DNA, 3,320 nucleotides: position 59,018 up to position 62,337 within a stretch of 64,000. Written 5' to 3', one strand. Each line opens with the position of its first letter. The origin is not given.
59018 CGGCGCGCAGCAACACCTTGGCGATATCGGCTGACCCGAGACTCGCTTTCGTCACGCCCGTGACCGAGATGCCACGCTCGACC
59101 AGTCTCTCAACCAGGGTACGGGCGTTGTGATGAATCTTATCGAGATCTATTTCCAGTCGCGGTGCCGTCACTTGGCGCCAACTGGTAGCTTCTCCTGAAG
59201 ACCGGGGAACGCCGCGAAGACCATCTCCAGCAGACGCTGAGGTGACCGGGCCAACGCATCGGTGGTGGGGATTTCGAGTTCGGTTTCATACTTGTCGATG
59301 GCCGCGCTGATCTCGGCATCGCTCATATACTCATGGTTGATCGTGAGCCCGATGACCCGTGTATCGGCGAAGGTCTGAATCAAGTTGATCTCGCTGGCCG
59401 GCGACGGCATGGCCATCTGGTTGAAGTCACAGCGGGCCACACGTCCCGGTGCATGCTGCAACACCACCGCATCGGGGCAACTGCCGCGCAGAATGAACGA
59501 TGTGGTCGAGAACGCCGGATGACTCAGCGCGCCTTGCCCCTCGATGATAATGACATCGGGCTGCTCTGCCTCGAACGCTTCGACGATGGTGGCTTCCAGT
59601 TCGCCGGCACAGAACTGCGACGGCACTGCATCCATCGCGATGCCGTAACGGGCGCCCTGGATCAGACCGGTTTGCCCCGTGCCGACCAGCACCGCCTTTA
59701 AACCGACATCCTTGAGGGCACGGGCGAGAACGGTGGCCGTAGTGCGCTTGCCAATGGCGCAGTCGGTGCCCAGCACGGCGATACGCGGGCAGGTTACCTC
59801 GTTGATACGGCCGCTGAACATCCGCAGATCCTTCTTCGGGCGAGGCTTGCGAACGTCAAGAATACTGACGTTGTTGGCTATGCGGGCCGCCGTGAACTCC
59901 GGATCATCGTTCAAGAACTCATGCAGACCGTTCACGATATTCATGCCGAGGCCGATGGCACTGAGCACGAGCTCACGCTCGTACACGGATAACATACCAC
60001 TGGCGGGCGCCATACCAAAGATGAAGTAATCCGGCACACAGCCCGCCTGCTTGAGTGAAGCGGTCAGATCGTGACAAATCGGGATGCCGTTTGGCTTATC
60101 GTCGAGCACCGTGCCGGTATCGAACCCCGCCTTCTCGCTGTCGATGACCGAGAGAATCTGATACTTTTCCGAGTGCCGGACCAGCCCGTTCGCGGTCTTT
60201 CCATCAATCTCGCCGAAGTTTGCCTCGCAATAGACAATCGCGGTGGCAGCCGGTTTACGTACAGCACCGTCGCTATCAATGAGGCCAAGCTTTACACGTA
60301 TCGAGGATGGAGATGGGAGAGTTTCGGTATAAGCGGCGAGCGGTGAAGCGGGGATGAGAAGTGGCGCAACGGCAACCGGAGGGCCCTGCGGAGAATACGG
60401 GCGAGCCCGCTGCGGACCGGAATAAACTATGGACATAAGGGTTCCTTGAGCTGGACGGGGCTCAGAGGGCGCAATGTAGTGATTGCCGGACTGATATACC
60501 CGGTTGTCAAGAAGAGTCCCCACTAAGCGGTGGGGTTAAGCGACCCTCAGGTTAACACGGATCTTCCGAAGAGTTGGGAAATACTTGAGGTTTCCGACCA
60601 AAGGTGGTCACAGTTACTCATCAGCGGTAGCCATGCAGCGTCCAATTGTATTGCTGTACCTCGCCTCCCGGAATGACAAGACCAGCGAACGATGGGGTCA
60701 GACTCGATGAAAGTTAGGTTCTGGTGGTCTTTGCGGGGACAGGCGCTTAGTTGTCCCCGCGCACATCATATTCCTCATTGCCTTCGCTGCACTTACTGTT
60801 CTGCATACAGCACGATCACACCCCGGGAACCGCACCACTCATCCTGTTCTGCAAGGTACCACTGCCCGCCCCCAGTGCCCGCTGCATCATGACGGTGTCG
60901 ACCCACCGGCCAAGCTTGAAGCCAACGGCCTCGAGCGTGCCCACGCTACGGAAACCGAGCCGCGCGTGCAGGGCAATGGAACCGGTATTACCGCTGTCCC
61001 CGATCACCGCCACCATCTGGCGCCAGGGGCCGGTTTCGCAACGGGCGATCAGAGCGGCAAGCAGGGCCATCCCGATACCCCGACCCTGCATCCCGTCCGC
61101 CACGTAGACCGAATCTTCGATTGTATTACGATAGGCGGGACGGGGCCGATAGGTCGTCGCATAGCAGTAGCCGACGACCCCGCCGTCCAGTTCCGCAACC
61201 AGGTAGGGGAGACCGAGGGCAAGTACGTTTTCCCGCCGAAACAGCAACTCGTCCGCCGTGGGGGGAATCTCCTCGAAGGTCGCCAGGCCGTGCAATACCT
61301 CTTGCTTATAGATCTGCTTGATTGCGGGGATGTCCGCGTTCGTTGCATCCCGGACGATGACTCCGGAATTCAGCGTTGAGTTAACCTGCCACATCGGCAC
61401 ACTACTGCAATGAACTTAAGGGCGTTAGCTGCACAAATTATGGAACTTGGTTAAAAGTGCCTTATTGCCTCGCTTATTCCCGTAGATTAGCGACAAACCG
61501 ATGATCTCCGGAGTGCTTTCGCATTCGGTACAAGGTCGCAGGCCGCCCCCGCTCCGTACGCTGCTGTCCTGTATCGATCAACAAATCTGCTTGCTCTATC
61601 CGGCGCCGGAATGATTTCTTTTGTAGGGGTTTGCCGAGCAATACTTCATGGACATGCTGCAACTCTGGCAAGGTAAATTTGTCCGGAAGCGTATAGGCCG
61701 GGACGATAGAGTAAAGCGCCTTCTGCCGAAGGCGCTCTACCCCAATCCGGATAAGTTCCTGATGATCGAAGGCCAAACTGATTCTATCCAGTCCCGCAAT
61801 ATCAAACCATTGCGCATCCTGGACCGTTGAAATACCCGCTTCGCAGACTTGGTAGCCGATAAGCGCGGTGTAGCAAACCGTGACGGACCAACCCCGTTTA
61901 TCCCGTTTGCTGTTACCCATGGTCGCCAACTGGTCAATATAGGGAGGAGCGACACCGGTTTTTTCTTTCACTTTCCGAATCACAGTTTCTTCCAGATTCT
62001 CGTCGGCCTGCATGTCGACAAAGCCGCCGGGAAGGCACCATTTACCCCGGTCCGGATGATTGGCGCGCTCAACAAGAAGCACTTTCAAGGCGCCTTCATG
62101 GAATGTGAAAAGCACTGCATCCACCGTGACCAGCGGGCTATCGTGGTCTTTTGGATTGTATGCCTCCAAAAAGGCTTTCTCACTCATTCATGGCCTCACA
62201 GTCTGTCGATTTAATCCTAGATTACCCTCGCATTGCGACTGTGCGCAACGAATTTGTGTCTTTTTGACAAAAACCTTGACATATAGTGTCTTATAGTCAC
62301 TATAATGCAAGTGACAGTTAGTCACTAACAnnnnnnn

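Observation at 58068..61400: Racemase-fold PLP enzyme + DUF1611 + PAT-like GNAT: candidate D-amino-acid / N-acetyl-amino-acid module next to lrp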

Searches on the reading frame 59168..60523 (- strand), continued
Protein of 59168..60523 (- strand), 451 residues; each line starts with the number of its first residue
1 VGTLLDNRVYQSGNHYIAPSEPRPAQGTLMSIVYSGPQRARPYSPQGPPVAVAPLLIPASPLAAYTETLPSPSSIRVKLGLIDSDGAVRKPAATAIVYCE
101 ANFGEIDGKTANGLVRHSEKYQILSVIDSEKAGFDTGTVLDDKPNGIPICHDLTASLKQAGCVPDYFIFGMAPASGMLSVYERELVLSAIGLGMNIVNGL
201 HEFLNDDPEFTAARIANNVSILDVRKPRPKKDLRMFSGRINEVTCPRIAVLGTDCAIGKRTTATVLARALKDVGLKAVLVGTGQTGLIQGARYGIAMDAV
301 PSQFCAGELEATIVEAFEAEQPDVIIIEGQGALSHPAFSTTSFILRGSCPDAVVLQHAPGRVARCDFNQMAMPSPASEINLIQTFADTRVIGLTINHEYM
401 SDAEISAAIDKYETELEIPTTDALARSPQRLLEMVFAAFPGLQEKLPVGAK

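Call 58: search_protein_families(library=pfam, proteins=[P0271, P0324, P0317, P0325, P0307, P0316, P0263, P0241, P0389, P0365], max_evalue=0.001)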
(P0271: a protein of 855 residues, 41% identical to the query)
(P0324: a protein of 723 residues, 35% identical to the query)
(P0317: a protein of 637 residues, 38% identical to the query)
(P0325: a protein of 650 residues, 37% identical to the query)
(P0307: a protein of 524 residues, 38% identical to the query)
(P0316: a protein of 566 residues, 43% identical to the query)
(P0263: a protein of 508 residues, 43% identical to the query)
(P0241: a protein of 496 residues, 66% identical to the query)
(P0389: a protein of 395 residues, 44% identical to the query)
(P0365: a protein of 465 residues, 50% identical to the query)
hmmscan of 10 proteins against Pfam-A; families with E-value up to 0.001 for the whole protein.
P0271 (855 aa): 2 families
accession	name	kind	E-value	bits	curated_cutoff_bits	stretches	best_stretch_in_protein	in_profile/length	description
PF07755.17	DUF1611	-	4.5e-61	206.2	25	1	152-349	2-201/201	Domain of unknown function (DUF1611_C) P-loop domain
PF17396.8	DUF1611_N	-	5.2e-23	81.6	22.6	1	44-143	2-94/95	Domain of unknown function (DUF1611_N) Rossmann-like domain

P0324 (723 aa): 4 families
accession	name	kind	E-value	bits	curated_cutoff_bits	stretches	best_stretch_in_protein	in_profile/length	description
PF07755.17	DUF1611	-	1.8e-56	191.2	25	1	515-712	2-200/201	Domain of unknown function (DUF1611_C) P-loop domain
PF13378.12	MR_MLE_C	-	8e-45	153.7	29.4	1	144-353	2-214/219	Enolase C-terminal domain-like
PF17396.8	DUF1611_N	-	7.2e-21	74.8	22.6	1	411-507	3-95/95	Domain of unknown function (DUF1611_N) Rossmann-like domain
PF02746.21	MR_MLE_N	-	5.4e-12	46.4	22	1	15-124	12-117/117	Mandelate racemase / muconate lactonizing enzyme, N-terminal domain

P0317 (637 aa): 4 families
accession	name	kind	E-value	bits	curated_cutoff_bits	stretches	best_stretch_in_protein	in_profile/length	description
PF07755.17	DUF1611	-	1.8e-48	165.1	25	1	430-627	1-200/201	Domain of unknown function (DUF1611_C) P-loop domain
PF17396.8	DUF1611_N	-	4.2e-24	85.1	22.6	1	327-423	2-95/95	Domain of unknown function (DUF1611_N) Rossmann-like domain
PF06983.19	3-dmu-9_3-mt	-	8.2e-24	84.8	24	2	18-119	17-116/116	3-demethylubiquinone-9 3-methyltransferase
PF00903.31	Glyoxalase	-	0.00065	20.5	20.6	0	40-118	39-121/121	Glyoxalase/Bleomycin resistance protein/Dioxygenase superfamily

P0325 (650 aa): 3 families
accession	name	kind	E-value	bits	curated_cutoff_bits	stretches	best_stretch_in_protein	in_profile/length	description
PF07755.17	DUF1611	-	9.6e-49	166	25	1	443-640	1-200/201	Domain of unknown function (DUF1611_C) P-loop domain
PF06983.19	3-dmu-9_3-mt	-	2.1e-42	144.8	24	2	141-259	2-115/116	3-demethylubiquinone-9 3-methyltransferase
PF17396.8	DUF1611_N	-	5.4e-22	78.4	22.6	1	340-436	2-95/95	Domain of unknown function (DUF1611_N) Rossmann-like domain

P0307 (524 aa): 2 families
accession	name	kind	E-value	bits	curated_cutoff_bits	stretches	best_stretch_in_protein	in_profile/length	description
PF07755.17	DUF1611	-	1.3e-60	204.7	25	1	320-517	2-201/201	Domain of unknown function (DUF1611_C) P-loop domain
PF17396.8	DUF1611_N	-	2.7e-24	85.7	22.6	1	219-312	2-94/95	Domain of unknown function (DUF1611_N) Rossmann-like domain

P0316 (566 aa): 4 families
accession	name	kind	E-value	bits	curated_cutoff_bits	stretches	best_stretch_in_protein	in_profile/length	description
PF07755.17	DUF1611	-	1.5e-41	142.5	25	1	149-280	2-131/201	Domain of unknown function (DUF1611_C) P-loop domain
PF17396.8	DUF1611_N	-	6.9e-23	81.3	22.6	1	45-141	3-95/95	Domain of unknown function (DUF1611_N) Rossmann-like domain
PF02746.21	MR_MLE_N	-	2.1e-15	57.4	22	1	373-483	11-117/117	Mandelate racemase / muconate lactonizing enzyme, N-terminal domain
PF13378.12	MR_MLE_C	-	5.9e-12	46.2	29.4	1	504-566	3-67/219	Enolase C-terminal domain-like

P0263 (508 aa): 5 families
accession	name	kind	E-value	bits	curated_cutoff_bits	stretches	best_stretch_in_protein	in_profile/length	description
PF07755.17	DUF1611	-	4.5e-59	199.7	25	1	150-346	3-201/201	Domain of unknown function (DUF1611_C) P-loop domain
PF17396.8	DUF1611_N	-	3.4e-25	88.6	22.6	1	47-142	2-94/95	Domain of unknown function (DUF1611_N) Rossmann-like domain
PF00583.31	Acetyltransf_1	-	3e-14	53.7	20.7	1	404-484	31-116/116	Acetyltransferase (GNAT) family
PF13673.13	Acetyltransf_10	-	4.7e-11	43.2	23.6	1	404-485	29-108/128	Acetyltransferase (GNAT) domain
PF13508.13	Acetyltransf_7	-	6.6e-11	42.9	27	1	407-485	4-83/84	Acetyltransferase (GNAT) domain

P0241 (496 aa): 2 families
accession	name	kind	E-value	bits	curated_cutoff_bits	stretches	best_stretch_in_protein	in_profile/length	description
PF07755.17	DUF1611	-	1.1e-69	234.4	25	1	281-477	3-201/201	Domain of unknown function (DUF1611_C) P-loop domain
PF17396.8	DUF1611_N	-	7.1e-26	90.8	22.6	1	175-272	2-95/95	Domain of unknown function (DUF1611_N) Rossmann-like domain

P0389 (395 aa): 2 families
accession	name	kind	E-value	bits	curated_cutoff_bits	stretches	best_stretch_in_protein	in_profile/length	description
PF17396.8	DUF1611_N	-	4.5e-28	97.9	22.6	1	173-268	3-94/95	Domain of unknown function (DUF1611_N) Rossmann-like domain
PF07755.17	DUF1611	-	1.9e-27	96.5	25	1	277-359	2-83/201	Domain of unknown function (DUF1611_C) P-loop domain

P0365 (465 aa): 2 families
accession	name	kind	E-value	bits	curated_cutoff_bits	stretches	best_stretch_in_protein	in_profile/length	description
PF07755.17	DUF1611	-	4.6e-46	157.2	25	1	153-303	2-148/201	Domain of unknown function (DUF1611_C) P-loop domain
PF17396.8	DUF1611_N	-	1.1e-12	48.6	22.6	1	101-144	51-94/95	Domain of unknown function (DUF1611_N) Rossmann-like domain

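Call 59: predict_structure(alignment_id=A2)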
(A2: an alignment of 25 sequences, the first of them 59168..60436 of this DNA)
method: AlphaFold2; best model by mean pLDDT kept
length: 422 residues; sequences in the alignment: 25
mean_pLDDT: 64.8   pTM: 0.55
mean pLDDT of the five models: 64.8, 63.8, 60.4, 58.9, 53.8
residues with pLDDT >= 90: 69; 70-90: 149; 50-70: 67; < 50: 137
segments of 3 or more residues with pLDDT < 50: 1-11, 16-60, 72-88, 103-114, 143-146, 198-204, 254-276, 303-318
pLDDT, mean of each block of 10 residues (from residue 1): 33 46 28 27 26 32 74 38 43 74 44 56 87 86 55 88 84 74 93 61 57 87 67 84 89 42 23 45 81 84 42 45 85 63 77 73 83 89 93 87 95 85 57
secondary structure, 60 per line:
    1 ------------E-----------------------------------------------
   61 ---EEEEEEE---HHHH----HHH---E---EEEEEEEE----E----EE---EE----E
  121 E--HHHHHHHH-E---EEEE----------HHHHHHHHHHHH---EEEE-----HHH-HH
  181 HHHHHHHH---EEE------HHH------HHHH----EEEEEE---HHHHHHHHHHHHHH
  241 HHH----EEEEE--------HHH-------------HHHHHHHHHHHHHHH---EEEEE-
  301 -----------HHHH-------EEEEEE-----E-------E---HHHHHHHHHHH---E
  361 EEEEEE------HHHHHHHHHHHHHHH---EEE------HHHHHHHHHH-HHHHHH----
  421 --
elements in order: E64-70 H74-77 E92-99 H124-131 E137-140 H151-162 E166-169 H179-188 E192-194 H210-213 E218-223 H227-243 E248-252 H277-291 E295-299 H312-315 E323-328 H346-356 E360-366 H373-387 E391-393 H400-409 H411-416

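Call 85: fold_search(model_id=the predicted structure, library=pdb)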
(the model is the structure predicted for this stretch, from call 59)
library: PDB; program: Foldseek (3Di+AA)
matches with E <= 10: 1482; with E <= 0.001: 73
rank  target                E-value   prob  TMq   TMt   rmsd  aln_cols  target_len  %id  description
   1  2obn_B                3.5e-22  1.00  0.62  0.74   5.5       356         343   29  Crystal structure of a duf1611 family protein (ava_3511) from anabaena variabilis atcc 29413 at 2.30 A resolution (released 2007-01-16)
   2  2obn_D                1.0e-21  1.00  0.60  0.71   5.7       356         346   29  Crystal structure of a duf1611 family protein (ava_3511) from anabaena variabilis atcc 29413 at 2.30 A resolution (released 2007-01-16)
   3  2obn_A                1.5e-21  1.00  0.60  0.73   5.5       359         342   29  Crystal structure of a duf1611 family protein (ava_3511) from anabaena variabilis atcc 29413 at 2.30 A resolution (released 2007-01-16)
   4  2obn_C                6.5e-21  1.00  0.59  0.71   5.9       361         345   29  Crystal structure of a duf1611 family protein (ava_3511) from anabaena variabilis atcc 29413 at 2.30 A resolution (released 2007-01-16)
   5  7xrj                  5.3e-19  1.00  0.47  0.57   7.7       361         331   23  crystal structure of N-acetyltransferase DgcN-25328 (released 2023-02-01)
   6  2g0t_A                3.6e-18  1.00  0.54  0.64   6.7       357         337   30  Crystal structure of a putative nucleotide binding protein (tm0796) from Thermotoga maritima at 2.67 A resolution (released 2006-02-28)
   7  2g0t_B                6.1e-18  1.00  0.55  0.66   6.5       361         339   30  Crystal structure of a putative nucleotide binding protein (tm0796) from Thermotoga maritima at 2.67 A resolution (released 2006-02-28)
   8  8ork                  2.3e-06  0.99  0.20  0.19  21.2       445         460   12  cyclic 2,3-diphosphoglycerate synthetase from the hyperthermophilic archaeon Methanothermus fervidus (released 2023-12-06)
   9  2y67                  3.7e-06  1.00  0.20  0.19  12.8       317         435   14  New 5-Benzylidenethiazolidine-4-one Inhibitors of Bacterial MurD Ligase: Design, Synthesis, Crystal Structures, and Biol (released 2011-10-19)
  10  8oru_AAA              5.6e-06  0.99  0.20  0.19  20.7       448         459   11  cyclic 2,3-diphosphoglycerate synthetase from the hyperthermophilic archaeon Methanothermus fervidus bound to 2,3-di (released 2023-12-06)
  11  2yv2                  1.2e-05  1.00  0.24  0.34  13.4       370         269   12  Crystal Structure of Succinyl-CoA Synthetase Alpha Chain from Aeropyrum pernix K1 (released 2007-10-09)
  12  2jff                  1.7e-05  1.00  0.19  0.19  13.0       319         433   13  Crystal structure of MurD ligase in complex with D-Glu containing sulfonamide inhibitor (released 2007-05-15)
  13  7ti7                  2.2e-05  0.99  0.18  0.17  12.7       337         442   15  Crystal Structure of UDP-N-acetylmuramoylalanine-D-glutamate ligase from Acinetobacter baumannii AB5075-UW in complex wi (released 2022-01-26)
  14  7sir                  2.5e-05  0.99  0.18  0.18  12.3       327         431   17  Crystal Structure of UDP-N-acetylmuramoylalanine-D-glutamate ligase from Acinetobacter baumannii AB5075-UW (released 2021-11-03)
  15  2jfh                  2.8e-05  1.00  0.20  0.19  12.2       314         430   13  Crystal structure of MurD ligase in complex with L-Glu containing sulfonamide inhibitor (released 2007-05-15)
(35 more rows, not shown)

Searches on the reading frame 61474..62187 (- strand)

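Call 3: search_protein_families(library=pfam, proteins=[window:61474-62187:-], max_evalue=0.01)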
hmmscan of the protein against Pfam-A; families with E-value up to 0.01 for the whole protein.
window:61474-62187:- (237 aa): 3 families
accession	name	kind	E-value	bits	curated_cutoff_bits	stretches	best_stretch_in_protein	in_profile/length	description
PF21906.2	NrtR_WHD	-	1.5e-23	83.1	27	1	165-222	3-61/61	NrtR DNA-binding winged helix domain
PF00293.34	NUDIX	-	7.3e-14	52.4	21.1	1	20-145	4-130/134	NUDIX domain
PF19368.5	AraR_C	-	5e-07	30.3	23.8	1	159-223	1-67/82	AraR C-terminal winged HTH domain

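Call 4: search_protein_families(library=ncbifam, proteins=[window:61474-62187:-], max_evalue=0.01)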
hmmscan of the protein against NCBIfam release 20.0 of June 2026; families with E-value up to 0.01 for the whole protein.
window:61474-62187:- (237 aa): 14 families
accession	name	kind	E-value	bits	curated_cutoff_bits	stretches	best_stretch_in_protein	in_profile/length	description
NF050029.2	TransRepNtr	equivalog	9.2e-75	251.2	400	1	1-232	3-235/245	ADPR responsive transcriptional repressor NtrR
NF003786.0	PRK05379.1-2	equivalog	3e-11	43.1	397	1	3-146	198-348/354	bifunctional nicotinamide-nucleotide adenylyltransferase/Nudix hydroxylase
NF003787.0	PRK05379.1-4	equivalog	3.3e-11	42.8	449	1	9-82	198-265/346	bifunctional nicotinamide-nucleotide adenylyltransferase/Nudix hydroxylase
NF003788.0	PRK05379.1-5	equivalog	2.2e-09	37.1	354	1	3-80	193-268/351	bifunctional nicotinamide-nucleotide adenylyltransferase/Nudix hydroxylase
NF003790.0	PRK05379.2-2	equivalog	6e-09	35.4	403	1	18-115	216-312/354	bifunctional nicotinamide mononucleotide adenylyltransferase/ADP-ribose pyrophosphatase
NF003791.0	PRK05379.2-3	equivalog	1.1e-07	31.4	409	1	15-131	198-316/340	bifunctional nicotinamide-nucleotide adenylyltransferase/Nudix hydroxylase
NF003785.0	PRK05379.1-1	equivalog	3.3e-07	29.8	418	1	17-88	201-265/347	bifunctional nicotinamide-nucleotide adenylyltransferase/Nudix hydroxylase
NF011963.0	PRK15434.1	subfamily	3.3e-05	23.6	146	1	16-79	14-72/159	GDP-mannose mannosyl hydrolase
NF006961.0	PRK09438.1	equivalog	0.00025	20.5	103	1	24-80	10-62/151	dihydroneopterin triphosphate diphosphatase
TIGR00586.1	mutt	equivalog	0.00026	21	97.9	1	37-147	20-125/129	8-oxo-dGTP diphosphatase MutT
NF006530.0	PRK08999.1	equivalog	0.00045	19.4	245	1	32-145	16-124/315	Nudix family hydrolase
NF001299.0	PRK00241.1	equivalog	0.0024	17.4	158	1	24-130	137-235/263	NAD(+) diphosphatase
NF008044.0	PRK10776.1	equivalog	0.007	16.2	148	1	47-97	30-78/130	8-oxo-dGTP diphosphatase MutT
NF041652.1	Nud_hyd_Dein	equivalog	0.009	16.3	200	0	33-89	24-82/152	Nudix hydrolase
